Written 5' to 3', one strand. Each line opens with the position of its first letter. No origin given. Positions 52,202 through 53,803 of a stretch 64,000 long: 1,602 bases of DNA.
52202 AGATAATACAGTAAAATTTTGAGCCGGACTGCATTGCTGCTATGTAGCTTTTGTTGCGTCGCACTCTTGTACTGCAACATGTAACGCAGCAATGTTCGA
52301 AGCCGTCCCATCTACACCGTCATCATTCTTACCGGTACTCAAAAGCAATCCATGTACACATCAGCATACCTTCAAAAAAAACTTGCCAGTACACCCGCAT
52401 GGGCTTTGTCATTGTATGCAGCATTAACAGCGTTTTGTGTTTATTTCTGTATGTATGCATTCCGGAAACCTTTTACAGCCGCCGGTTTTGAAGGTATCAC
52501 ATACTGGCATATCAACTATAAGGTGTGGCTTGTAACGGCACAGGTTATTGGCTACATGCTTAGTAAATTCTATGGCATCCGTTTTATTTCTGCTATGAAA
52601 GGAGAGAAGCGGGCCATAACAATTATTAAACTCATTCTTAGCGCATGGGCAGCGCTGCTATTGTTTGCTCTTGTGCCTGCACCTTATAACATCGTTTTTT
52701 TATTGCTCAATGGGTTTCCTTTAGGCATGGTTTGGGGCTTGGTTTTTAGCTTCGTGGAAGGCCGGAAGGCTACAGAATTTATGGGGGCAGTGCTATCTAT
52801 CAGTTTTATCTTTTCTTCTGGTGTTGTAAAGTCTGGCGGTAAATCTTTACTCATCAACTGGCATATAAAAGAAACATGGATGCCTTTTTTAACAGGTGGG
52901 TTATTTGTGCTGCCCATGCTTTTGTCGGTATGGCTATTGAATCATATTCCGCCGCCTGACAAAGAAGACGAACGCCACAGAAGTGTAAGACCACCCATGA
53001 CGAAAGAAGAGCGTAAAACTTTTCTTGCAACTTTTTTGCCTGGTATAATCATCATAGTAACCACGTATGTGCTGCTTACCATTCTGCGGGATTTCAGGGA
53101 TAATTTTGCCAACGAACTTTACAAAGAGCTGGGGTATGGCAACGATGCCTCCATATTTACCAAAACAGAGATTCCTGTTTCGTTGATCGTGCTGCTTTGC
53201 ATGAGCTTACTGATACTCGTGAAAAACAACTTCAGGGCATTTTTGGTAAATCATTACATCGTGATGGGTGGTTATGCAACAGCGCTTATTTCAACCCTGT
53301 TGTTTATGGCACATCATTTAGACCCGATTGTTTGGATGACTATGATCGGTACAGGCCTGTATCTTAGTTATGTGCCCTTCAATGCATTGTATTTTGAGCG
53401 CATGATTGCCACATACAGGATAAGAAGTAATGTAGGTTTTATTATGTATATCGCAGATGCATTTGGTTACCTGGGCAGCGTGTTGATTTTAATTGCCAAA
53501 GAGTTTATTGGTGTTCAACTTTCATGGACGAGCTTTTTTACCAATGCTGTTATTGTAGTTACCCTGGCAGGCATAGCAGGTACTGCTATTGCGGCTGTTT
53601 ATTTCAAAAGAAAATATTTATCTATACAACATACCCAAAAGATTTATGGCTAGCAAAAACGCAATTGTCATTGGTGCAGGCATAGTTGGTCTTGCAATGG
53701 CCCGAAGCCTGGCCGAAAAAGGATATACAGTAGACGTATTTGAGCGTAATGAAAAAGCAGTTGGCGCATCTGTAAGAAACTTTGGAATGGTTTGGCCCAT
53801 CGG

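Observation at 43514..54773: SusC/SusD-linked putative (amino)phosphonate utilisation locus with an XRE-cupin regulator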

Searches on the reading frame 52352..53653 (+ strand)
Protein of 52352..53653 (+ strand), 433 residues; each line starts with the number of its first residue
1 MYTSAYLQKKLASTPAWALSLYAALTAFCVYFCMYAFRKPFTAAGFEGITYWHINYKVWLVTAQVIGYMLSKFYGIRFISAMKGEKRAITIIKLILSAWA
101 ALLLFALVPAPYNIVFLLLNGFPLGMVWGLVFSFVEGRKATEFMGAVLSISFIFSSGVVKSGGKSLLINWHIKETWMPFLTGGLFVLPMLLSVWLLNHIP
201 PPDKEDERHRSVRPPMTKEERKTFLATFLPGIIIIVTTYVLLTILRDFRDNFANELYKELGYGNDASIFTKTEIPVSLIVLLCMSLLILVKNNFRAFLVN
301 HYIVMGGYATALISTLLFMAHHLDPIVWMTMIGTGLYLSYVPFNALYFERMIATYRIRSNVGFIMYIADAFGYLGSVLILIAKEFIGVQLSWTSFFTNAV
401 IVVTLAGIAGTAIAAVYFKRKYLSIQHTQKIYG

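Call 3: search_protein_families(library=pfam, proteins=[window:52352-53653:+], max_evalue=0.01)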
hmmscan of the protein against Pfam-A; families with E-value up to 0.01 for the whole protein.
window:52352-53653:+ (433 aa): 2 families
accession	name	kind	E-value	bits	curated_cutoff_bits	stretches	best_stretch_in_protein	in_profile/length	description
PF18943.6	DUF5690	-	1.9e-170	567.3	25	1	40-421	1-382/382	Family of unknown function (DUF5690)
PF07690.21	MFS_1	-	6.2e-05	22.5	33.4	1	178-350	153-322/347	Major Facilitator Superfamily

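Call 4: search_protein_families(library=ncbifam, proteins=[window:52352-53653:+], max_evalue=0.01)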
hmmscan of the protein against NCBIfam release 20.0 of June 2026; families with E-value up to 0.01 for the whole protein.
window:52352-53653:+ (433 aa): 0 families

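Call 12: find_related_loci(query=window:52352-53650:+, collection=genome_contigs, flank=10000)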
Query window:52352-53650:+ (433 aa) in genome_contigs; peptide patterns used: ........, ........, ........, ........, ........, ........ (x = any residue, [..] = any of these).
167 stretches matched a pattern; 101 encode a relative of the query (tblastn E <= 1e-3); the best 80 are kept; 80 distinct loci.
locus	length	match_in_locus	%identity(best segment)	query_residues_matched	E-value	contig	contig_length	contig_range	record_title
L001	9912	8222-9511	76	1-430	0e+0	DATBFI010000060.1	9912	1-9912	MAG TPA_asm: Chitinophagaceae bacterium isolate SMAG_U3807 k141_1015316, whole genome shotgun sequence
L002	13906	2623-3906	78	1-428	0e+0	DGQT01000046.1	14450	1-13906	MAG TPA_asm: Chitinophagaceae bacterium UBA4407 UBA4407_contig_299, whole genome shotgun sequence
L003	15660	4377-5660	76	1-428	0e+0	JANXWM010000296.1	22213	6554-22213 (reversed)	MAG: Chitinophagaceae bacterium isolate GL140_2_metabat_114 GL140_2_k141_413475, whole genome shotgun sequence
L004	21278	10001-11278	75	1-426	0e+0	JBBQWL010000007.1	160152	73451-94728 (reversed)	MAG: Chitinophagales bacterium isolate Co_metawrap_2054 Cmw_2054_k141_14507445_length_160152_cov_19.9991, whole genome s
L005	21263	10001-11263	72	8-428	0e+0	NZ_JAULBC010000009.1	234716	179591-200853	Danxiaibacter flavus strain SYSU DXS3180 NODE_9_length_234716_cov_60.498434, whole genome shotgun sequence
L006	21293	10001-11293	75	1-431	0e+0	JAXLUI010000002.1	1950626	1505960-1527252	MAG: Chitinophagaceae bacterium isolate STL-BAC26 C1.256.fa-2, whole genome shotgun sequence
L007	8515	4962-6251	70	1-430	0e+0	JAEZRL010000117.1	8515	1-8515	MAG: Bacteroidetes bacterium isolate OH_PBB_138 k127_808720, whole genome shotgun sequence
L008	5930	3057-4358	71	1-433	0e+0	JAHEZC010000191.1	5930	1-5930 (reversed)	MAG: Parafilimonas sp. isolate nzgw142 NODE_44271_length_5931_cov_2.179690, whole genome shotgun sequence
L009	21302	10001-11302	68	1-433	0e+0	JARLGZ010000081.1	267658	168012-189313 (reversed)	MAG: Puia sp. isolate MAG_CO254 MetaCoAG_Bin_254_Oxic_k141_567195, whole genome shotgun sequence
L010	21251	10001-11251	71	8-424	0e+0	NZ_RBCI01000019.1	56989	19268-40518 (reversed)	Flavisolibacter nicotianae strain X7X scaffold_18, whole genome shotgun sequence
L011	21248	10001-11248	73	7-422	0e+0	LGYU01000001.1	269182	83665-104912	Chitinophagaceae bacterium PMP191F 191F_contig_1, whole genome shotgun sequence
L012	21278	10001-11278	73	1-426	0e+0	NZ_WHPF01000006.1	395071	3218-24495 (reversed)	Limnovirga soli strain KCS-6 6, whole genome shotgun sequence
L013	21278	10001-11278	67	1-426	0e+0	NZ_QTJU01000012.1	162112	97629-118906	Deminuibacter soli strain K23C18032701 NODE_12_length_162112_cov_25.526524, whole genome shotgun sequence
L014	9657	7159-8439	68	7-433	0e+0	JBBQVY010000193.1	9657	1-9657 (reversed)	MAG: Chitinophagales bacterium isolate Co_metawrap_2021 Cmw_2021_k141_7103668_length_9657_cov_36.7011, whole genome shot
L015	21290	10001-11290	67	1-430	0e+0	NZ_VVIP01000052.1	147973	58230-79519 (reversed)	Foetidibacter luteolus strain YG09 52, whole genome shotgun sequence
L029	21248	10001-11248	55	7-422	1e-147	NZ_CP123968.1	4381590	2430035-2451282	Phnomibacter sp. MR chromosome, complete genome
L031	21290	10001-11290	51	7-432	1e-145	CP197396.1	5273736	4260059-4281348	Chitinophagaceae bacterium MMS25-I14 chromosome, complete genome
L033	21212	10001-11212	53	18-421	2e-144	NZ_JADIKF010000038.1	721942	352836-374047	Dyella mobilis strain DHON07 NODE_3_length_721942_cov_95.874099, whole genome shotgun sequence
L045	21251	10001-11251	52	4-421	1e-138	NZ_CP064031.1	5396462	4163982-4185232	Dyella acidisoli strain 4MZ03 chromosome, complete genome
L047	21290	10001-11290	51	7-431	1e-138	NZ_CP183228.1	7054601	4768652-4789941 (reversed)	Mucilaginibacter sp. FT3.2 chromosome, complete genome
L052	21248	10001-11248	51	7-421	1e-137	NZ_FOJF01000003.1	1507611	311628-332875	Chitinophaga sp. YR573, whole genome shotgun sequence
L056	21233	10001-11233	54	7-418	5e-137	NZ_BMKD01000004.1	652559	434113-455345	Mucilaginibacter rubeus strain CGMCC 1.15913 sequence04, whole genome shotgun sequence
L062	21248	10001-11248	49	7-422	2e-135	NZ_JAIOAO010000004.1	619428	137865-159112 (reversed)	Parachryseolinea silvisoli strain QH1ED-6-2 NODE_4_length_619428_cov_22.497416, whole genome shotgun sequence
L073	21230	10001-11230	50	20-429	1e-131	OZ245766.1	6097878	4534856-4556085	MAG: Chryseolinea sp. isolate 89c34839-4e4b-44c7-b883-ef14e44c0401 genome assembly, chromosome: 1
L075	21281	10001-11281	48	3-429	7e-131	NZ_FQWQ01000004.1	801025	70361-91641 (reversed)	Chryseolinea serpens strain DSM 24574, whole genome shotgun sequence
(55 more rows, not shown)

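Call 23: search_protein_families(library=ncbifam, proteins=[L012:4555-5793:+, L012:5805-7274:+, L012:7488-8576:+, L012:8585-9814:+, L052:17381-19033:+, L029:1433-4135:+, L029:4125-6635:+, L029:6639-8687:+, L056:12678-15266:+, L031:7872-9176:+], max_evalue=0.00001)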
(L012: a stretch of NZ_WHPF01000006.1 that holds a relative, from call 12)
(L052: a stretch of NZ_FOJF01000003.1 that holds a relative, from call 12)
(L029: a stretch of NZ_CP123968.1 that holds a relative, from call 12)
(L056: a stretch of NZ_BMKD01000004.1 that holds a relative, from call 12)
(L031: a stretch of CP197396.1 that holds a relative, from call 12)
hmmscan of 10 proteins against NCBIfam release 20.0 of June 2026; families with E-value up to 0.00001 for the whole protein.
L012:4555-5793:+ (412 aa): 2 families
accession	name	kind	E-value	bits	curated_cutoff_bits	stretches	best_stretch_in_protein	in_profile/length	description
TIGR02335.1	hydr_PhnA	equivalog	9.1e-149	496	407.55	1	9-411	2-407/408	phosphonoacetate hydrolase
NF042991.1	alk_phos_PafA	equivalog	1e-07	30.7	650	0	17-100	35-120/554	alkaline phosphatase PafA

L012:5805-7274:+ (489 aa): 45 families (the best 25 are shown)
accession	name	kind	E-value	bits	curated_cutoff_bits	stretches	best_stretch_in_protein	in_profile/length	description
TIGR03250.1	PhnAcAld_DH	equivalog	5.1e-200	665.1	635.65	1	26-489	8-472/472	phosphonoacetaldehyde dehydrogenase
NF040648.1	lactal_redase_Meth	equivalog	1.9e-132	442.6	650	1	26-484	3-459/463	lactaldehyde dehydrogenase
NF047626.1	SulfactDhSafD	equivalog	5.9e-115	384.9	700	1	38-485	4-452/454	sulfoacetaldehyde dehydrogenase SafD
TIGR01804.1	BADH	equivalog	2.2e-100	336.3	668.6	1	31-474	9-459/467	betaine-aldehyde dehydrogenase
TIGR01780.1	SSADH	subfamily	2.6e-100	336.4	646.35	1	41-481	3-446/448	succinate-semialdehyde dehydrogenase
NF040869.1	G3PDH_Arch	equivalog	2.6e-99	333.2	780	1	21-484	19-488/502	NADP-dependent glyceraldehyde-3-phosphate dehydrogenase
NF009725.0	PRK13252.1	equivalog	1.9e-93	313.5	593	1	23-485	8-477/488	betaine-aldehyde dehydrogenase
NF042993.1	AlphKGSA_gudD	equivalog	4.3e-91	306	770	1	32-485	16-478/481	alpha-ketoglutaric semialdehyde dehydrogenase GucD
NF006916.0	PRK09407.1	equivalog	3.7e-88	296.4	521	1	30-482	29-487/526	succinic semialdehyde dehydrogenase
NF052305.1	DioxValDhHalo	equivalog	3.8e-88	296.5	750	1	24-485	7-479/483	2,5-dioxovalerate dehydrogenase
TIGR02299.1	HpaE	equivalog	3.8e-87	292.9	638.35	1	25-485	4-474/488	5-carboxymethyl-2-hydroxymuconate semialdehyde dehydrogenase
NF007497.0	PRK10090.1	equivalog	9.2e-86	288.5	500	1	25-471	10-462/480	aldehyde dehydrogenase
NF010000.0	PRK13473.1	subfamily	2.3e-85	287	615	1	33-482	15-467/475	aminobutyraldehyde dehydrogenase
NF006915.0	PRK09406.1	equivalog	1.2e-84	284.8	730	1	61-484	27-453/457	NADP-dependent succinic semialdehyde dehydrogenase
NF002852.0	PRK03137.1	subfamily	1.5e-84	284.6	648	1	25-486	40-511/514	L-glutamate gamma-semialdehyde dehydrogenase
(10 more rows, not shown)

L012:7488-8576:+ (362 aa): 17 families
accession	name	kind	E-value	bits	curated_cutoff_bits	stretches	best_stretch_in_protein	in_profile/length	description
NF010006.0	PRK13479.1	equivalog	6e-149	496.2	296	1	3-358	6-359/369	2-aminoethylphosphonate--pyruvate transaminase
TIGR02326.1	transamin_PhnW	equivalog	1.3e-145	485.1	400.8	1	3-358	4-358/363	2-aminoethylphosphonate--pyruvate transaminase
TIGR03301.1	PhnW-AepZ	equivalog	2.5e-136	454.7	360.8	1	4-358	1-353/355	2-aminoethylphosphonate aminotransferase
NF046070.1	PyrdoxPyrvTramin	equivalog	7.6e-38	130.3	600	1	4-288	7-290/369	pyridoxamine--pyruvate transaminase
NF045640.1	AspGlyoxATaseBhcA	equivalog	2.1e-23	82.9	650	1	5-344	7-348/395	L-aspartate--glyoxylate aminotransferase BhcA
TIGR01364.1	serC_1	equivalog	8e-11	41.4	443.6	1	24-279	35-275/358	phosphoserine transaminase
TIGR03402.1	FeS_nifS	equivalog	6.5e-10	38.3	530.75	1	63-192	71-198/379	cysteine desulfurase NifS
NF003764.0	PRK05355.1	equivalog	1.5e-09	37.3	253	1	25-276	39-271/357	3-phosphoserine/phosphohydroxythreonine transaminase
TIGR03403.1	nifS_epsilon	equivalog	1.6e-08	33.8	587.7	1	79-192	91-202/382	NifS family cysteine desulfurase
TIGR02006.1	IscS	equivalog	1.9e-08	33.7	643.2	1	105-193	119-205/402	IscS subfamily cysteine desulfurase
TIGR01977.1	am_tr_V_EF2568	hypoth_equivalog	2e-08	33.6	377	1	94-202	103-209/376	cysteine desulfurase family protein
NF010611.0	PRK14012.1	equivalog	2.3e-08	33.4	548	1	107-193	125-209/406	IscS subfamily cysteine desulfurase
TIGR01366.1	serC_3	equivalog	3.6e-08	33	401.65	1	28-212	35-205/361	phosphoserine transaminase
TIGR03235.1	DNA_S_dndA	equivalog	8.9e-08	31.8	480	1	103-199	113-206/353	cysteine desulfurase DndA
TIGR04343.1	egtE_PLP_lyase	equivalog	9.4e-08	31.2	400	1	64-202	80-212/370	ergothioneine biosynthesis PLP-dependent enzyme EgtE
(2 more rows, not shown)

L012:8585-9814:+ (409 aa): 21 families
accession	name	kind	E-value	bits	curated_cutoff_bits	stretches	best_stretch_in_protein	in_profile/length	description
NF008425.0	PRK11259.1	equivalog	8.6e-36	123.7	257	1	5-385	3-375/377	N-methyl-L-tryptophan oxidase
TIGR01373.1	soxB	subfamily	3.5e-28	98.6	529.45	1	6-385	30-399/407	sarcosine oxidase subunit beta family protein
TIGR02352.1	thiamin_ThiO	equivalog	6.6e-28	97.8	250.8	1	9-371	1-350/351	glycine oxidase ThiO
NF001933.0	PRK00711.1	subfamily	3.9e-26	92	383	1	59-228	104-275/429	D-amino acid dehydrogenase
TIGR01377.1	soxA_mon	subfamily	7.2e-25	87.5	479.65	1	8-385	2-375/381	amino oxidase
TIGR03364.1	HpnW_proposed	hypoth_equivalog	9.8e-17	61.1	285.1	1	8-208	2-195/365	TIGR03364 family FAD-dependent oxidoreductase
NF008313.0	PRK11101.1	equivalog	1.4e-13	50.3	425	1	3-219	5-222/548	anaerobic glycerol-3-phosphate dehydrogenase subunit A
TIGR03377.1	glycerol3P_GlpA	equivalog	3.8e-13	48.8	552.8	1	8-230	1-224/530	anaerobic glycerol-3-phosphate dehydrogenase subunit GlpA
NF008726.1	PRK11728.1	equivalog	1.1e-12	47.5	299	1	8-249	2-243/389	L-2-hydroxyglutarate oxidase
NF050086.1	pipecolate_AmaA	exception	2.8e-12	46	600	0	84-209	115-236/425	L-pipecolate oxidase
TIGR03197.1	MnmC_Cterm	equivalog_domain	5.7e-12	45.4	174.2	1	8-236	1-227/400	FAD-dependent 5-carboxymethylaminomethyl-2-thiouridine(34) oxidoreductase MnmC1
NF002480.1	PRK01747.1-1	equivalog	7.2e-12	44.5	540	1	4-230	246-470/645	bifunctional tRNA (5-methylaminomethyl-2-thiouridine)(34)-methyltransferase MnmC2/FAD-dependent 5-carboxymethylaminomethyl-2-thiouridine(34)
NF033460.1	glycerol3P_ox_II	equivalog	4.7e-11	42.5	460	1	7-242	2-241/361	type 2 glycerol-3-phosphate oxidase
TIGR02032.1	GG-red-SF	subfamily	5.7e-10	39.4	158.8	0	8-44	2-36/297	geranylgeranyl reductase family protein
TIGR03329.1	Phn_aa_oxid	hypoth_equivalog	1.2e-09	37.4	632.8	1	3-215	21-242/460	putative aminophosphonate oxidoreductase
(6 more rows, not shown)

L052:17381-19033:+ (550 aa): 4 families
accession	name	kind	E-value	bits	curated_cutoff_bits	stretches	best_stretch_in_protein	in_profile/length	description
NF042991.1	alk_phos_PafA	equivalog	2e-07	29.8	650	0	232-293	492-552/554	alkaline phosphatase PafA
NF010322.0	PRK13759.1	equivalog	8.4e-07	27.8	481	0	190-230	267-307/486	arylsulfatase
NF038282.1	LapC_YejM_PbgA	exception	5.3e-06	25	825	1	152-229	370-450/584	LPS biosynthesis-modulating metalloenzyme YejM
NF009049.0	PRK12383.1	equivalog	8.6e-06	24.9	254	0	146-283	265-392/408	phosphopentomutase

L029:1433-4135:+ (900 aa): 7 families
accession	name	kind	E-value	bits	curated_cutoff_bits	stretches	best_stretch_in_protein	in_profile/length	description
TIGR03866.1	PQQ_ABC_repeats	subfamily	1.3e-20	73.7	287.3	1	324-423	10-99/310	PQQ-dependent catabolism-associated beta-propeller protein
TIGR02276.1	beta_rpt_yvtn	repeat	6.1e-14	51.7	27.85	0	375-414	2-41/42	beta-propeller repeat protein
NF052340.1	hydrazine_beta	equivalog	6.2e-12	45.3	560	0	323-417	85-172/372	hydrazine synthase subunit beta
NF052280.1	7_blade_YncE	equivalog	5.8e-11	41.8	400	0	324-426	86-190/338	7-bladed beta-propeller protein YncE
TIGR03907.1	QH_beta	equivalog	4.8e-09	35.8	223.2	0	329-396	5-64/338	quinohemoprotein amine dehydrogenase subunit beta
TIGR03397.1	acid_phos_Burk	subfamily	4.8e-07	29.3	362.75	0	746-825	365-453/483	acid phosphatase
NF038117.1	choice_anch_I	subfamily_domain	7.8e-07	28.3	300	0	359-406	169-216/458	choice-of-anchor I family protein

L029:4125-6635:+ (836 aa): 11 families
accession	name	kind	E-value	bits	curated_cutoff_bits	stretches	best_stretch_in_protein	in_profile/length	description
TIGR03866.1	PQQ_ABC_repeats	subfamily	6.4e-25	87.9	287.3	2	161-277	10-127/310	PQQ-dependent catabolism-associated beta-propeller protein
NF052340.1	hydrazine_beta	equivalog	1.1e-18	67.5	560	1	161-276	44-162/372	hydrazine synthase subunit beta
TIGR02276.1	beta_rpt_yvtn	repeat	1.3e-18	66.6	27.85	0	243-277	2-36/42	beta-propeller repeat protein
NF052280.1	7_blade_YncE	equivalog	1.2e-15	57.2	400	1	157-265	223-331/338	7-bladed beta-propeller protein YncE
NF052342.1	hydrazine_BC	exception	2.2e-12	46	1250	0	196-277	44-125/690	hydrazine synthase subunit beta-gamma fusion subunit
TIGR03397.1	acid_phos_Burk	subfamily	5.3e-12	45.7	362.75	1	632-721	358-456/483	acid phosphatase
NF050136.1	PGL_lacton_Staph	exception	3e-09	36.3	500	1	200-318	152-275/341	6-phosphogluconolactonase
NF048007.1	MmpL3Stblzr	equivalog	1.3e-08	34.4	600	0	32-124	68-157/366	MmpL3/TtfA transport complex stabilizer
NF008258.1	PRK11028.1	equivalog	2.3e-08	33.5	370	0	161-318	2-162/330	6-phosphogluconolactonase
TIGR03907.1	QH_beta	equivalog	3.1e-08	33.1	223.2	0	81-127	264-309/338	quinohemoprotein amine dehydrogenase subunit beta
NF052460.1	L-NosZ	equivalog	3.2e-08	32.5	700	1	64-336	51-321/480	clade III lactonase-type nitrous-oxide reductase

L029:6639-8687:+ (682 aa): 26 families (the best 25 are shown)
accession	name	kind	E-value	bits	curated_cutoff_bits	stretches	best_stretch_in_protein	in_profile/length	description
TIGR01785.1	TonB-hemin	subfamily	2.4e-68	231.2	316.85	1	33-682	1-677/677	TonB-dependent heme/hemoglobin receptor family protein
TIGR01786.1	TonB-hemlactrns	subfamily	1.2e-57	195.8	323.75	1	35-682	2-719/719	TonB-dependent hemoglobin/transferrin/lactoferrin family receptor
NF010010.0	PRK13483.1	equivalog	1.2e-30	106.1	927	2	6-252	6-253/660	ligand-gated channel protein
TIGR01783.1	TonB-siderophor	subfamily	1.7e-30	106.3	223.5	2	391-682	370-649/649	TonB-dependent siderophore receptor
TIGR01779.1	TonB-B12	equivalog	2.3e-28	99.1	599.7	1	5-362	5-347/614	TonB-dependent vitamin B12 receptor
TIGR01778.1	TonB-copper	equivalog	4.7e-27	95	472.45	2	482-663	426-605/637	TonB-dependent copper receptor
NF010038.0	PRK13513.1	equivalog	7.8e-25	87.5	942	1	5-189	12-190/659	ligand-gated channel protein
NF007478.2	PRK10064.1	equivalog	1e-21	76.9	745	1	12-187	12-181/663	catecholate siderophore receptor CirA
NF050067.1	TonBEntbctnRecCfrA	equivalog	1.4e-21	76.5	1200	1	20-163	15-161/698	TonB-dependent ferric enterobactin receptor CfrA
NF010011.0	PRK13484.1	equivalog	2.1e-20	72.5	1197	1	12-186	11-182/682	IreA family TonB-dependent siderophore receptor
NF053590.1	TonB_dep_TOL0244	equivalog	6e-20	71.4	645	2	32-191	9-171/604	TOL_0244 family TonB-dependent receptor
NF052649.1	TonRcptRhtA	equivalog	8.1e-18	64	1100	1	9-208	15-217/744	TonB-dependent siderophore receptor RhtA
NF007926.1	PRK10641.1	equivalog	2.9e-17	62.5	836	1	9-379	10-366/617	TonB-dependent vitamin B12 receptor BtuB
NF010012.0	PRK13486.1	equivalog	6.4e-17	61.1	924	1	33-191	25-185/696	TonB-dependent receptor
NF010048.1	PRK13524.1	subfamily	1e-15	57.3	493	1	9-172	15-188/744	FepA family TonB-dependent siderophore receptor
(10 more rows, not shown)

L056:12678-15266:+ (862 aa): 2 families
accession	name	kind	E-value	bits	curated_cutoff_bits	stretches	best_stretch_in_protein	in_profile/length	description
TIGR03396.1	PC_PLC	equivalog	1.7e-246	819.9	580.25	1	15-858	2-688/688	phosphocholine-specific phospholipase C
TIGR03397.1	acid_phos_Burk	subfamily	4.3e-17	62.4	362.75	1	395-471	329-406/483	acid phosphatase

L031:7872-9176:+ (434 aa): 4 families
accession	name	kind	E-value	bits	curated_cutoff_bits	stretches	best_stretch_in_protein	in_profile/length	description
TIGR04183.1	Por_Secre_tail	domain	3.1e-13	49.5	23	1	360-432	2-71/72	T9SS type A sorting domain-containing protein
NF038113.1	T9SSA_dep_M36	equivalog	3.1e-10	38.9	885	1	346-432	784-868/869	T9SS-dependent M36 family metallopeptidase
NF010322.0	PRK13759.1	equivalog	4.3e-09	35.4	481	0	36-129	4-97/486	arylsulfatase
NF045661.1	HdlasePehA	equivalog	1e-07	31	900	0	38-105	2-73/506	phosphoric/sulfuric ester hydrolase PehA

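Call 43: search_protein_families(library=pfam, proteins=[L033:7615-9132:-, L033:9226-9864:+, L033:12145-13548:+, L045:7487-9787:+, L045:6903-7478:+, L062:9051-9920:+, L062:11306-13078:+, L073:8713-9777:-, L073:11572-12564:+, L075:9157-10005:+], max_evalue=0.00001)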
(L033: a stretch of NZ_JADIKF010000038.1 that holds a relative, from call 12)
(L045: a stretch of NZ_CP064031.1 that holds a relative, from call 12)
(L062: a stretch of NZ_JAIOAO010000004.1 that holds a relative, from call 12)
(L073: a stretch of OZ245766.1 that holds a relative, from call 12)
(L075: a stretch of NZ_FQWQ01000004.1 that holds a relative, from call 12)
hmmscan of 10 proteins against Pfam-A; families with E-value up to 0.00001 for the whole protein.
L033:7615-9132:- (505 aa): 2 families
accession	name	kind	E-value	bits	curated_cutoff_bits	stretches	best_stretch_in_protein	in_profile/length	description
PF01494.25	FAD_binding_3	-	2.5e-79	267.5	22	1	7-344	2-346/349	FAD binding domain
PF21274.3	Rng_hyd_C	-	3.6e-09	37.3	27.5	1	393-490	4-91/107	Aromatic-ring hydroxylase, C-terminal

L033:9226-9864:+ (212 aa): 2 families
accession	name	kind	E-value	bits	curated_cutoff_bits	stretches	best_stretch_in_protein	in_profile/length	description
PF02909.22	TetR_C_1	-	1.1e-20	74.4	21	1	73-208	6-144/146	Tetracyclin repressor-like, C-terminal domain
PF00440.29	TetR_N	-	1.4e-14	54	24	1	10-54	3-47/47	Bacterial regulatory proteins, tetR family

L033:12145-13548:+ (467 aa): 0 families

L045:7487-9787:+ (766 aa): 2 families
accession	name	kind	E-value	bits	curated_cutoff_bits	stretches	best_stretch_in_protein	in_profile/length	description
PF04185.19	Phosphoesterase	-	7.4e-100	335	23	1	135-505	1-355/356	Phosphoesterase family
PF05506.17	PLipase_C_C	-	1.2e-41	141.9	24.4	2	574-663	1-79/80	Bacterial phospholipase C, C-terminal domain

L045:6903-7478:+ (191 aa): 0 families

L062:9051-9920:+ (289 aa): 3 families
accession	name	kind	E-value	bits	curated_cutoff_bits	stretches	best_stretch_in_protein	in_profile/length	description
PF07883.17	Cupin_2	-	4.2e-13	49.2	27.2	1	216-283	2-69/70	Cupin domain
PF01381.28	HTH_3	-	3.2e-10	40.3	23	1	112-166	1-55/55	Helix-turn-helix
PF12844.13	HTH_19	-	4.9e-06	26.8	30.2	1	110-167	2-59/64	Helix-turn-helix domain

L062:11306-13078:+ (590 aa): 2 families
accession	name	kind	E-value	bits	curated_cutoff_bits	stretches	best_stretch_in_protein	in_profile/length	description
PF00654.25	Voltage_CLC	-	1.4e-77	261.6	24.8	1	79-431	5-345/346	Voltage gated chloride channel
PF00571.33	CBS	-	1.1e-11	45.4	24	0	529-581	1-54/57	CBS domain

L073:8713-9777:- (354 aa): 1 family
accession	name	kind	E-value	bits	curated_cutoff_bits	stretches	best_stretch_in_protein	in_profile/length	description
PF09423.15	PhoD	-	2e-20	73.6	27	1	48-286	15-275/343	PhoD-like phosphatase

L073:11572-12564:+ (330 aa): 2 families
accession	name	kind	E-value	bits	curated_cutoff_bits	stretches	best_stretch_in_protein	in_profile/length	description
PF13407.12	Peripla_BP_4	-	5e-51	174.2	35.1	1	24-280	1-257/258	Periplasmic binding protein domain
PF00532.27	Peripla_BP_1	-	1.1e-07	32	22.2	1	22-226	2-201/281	Periplasmic binding proteins and sugar binding domain of LacI family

L075:9157-10005:+ (282 aa): 1 family
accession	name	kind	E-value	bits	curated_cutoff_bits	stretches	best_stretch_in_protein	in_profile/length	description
PF02811.25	PHP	-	8e-17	62.5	26.4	1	5-203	2-163/164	PHP domain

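Call 52: search_solved_structures(query=window:52352-53650:+, max_evalue=10)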
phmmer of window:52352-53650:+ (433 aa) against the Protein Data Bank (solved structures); distinct sequences matched with E-value up to 10: 0.
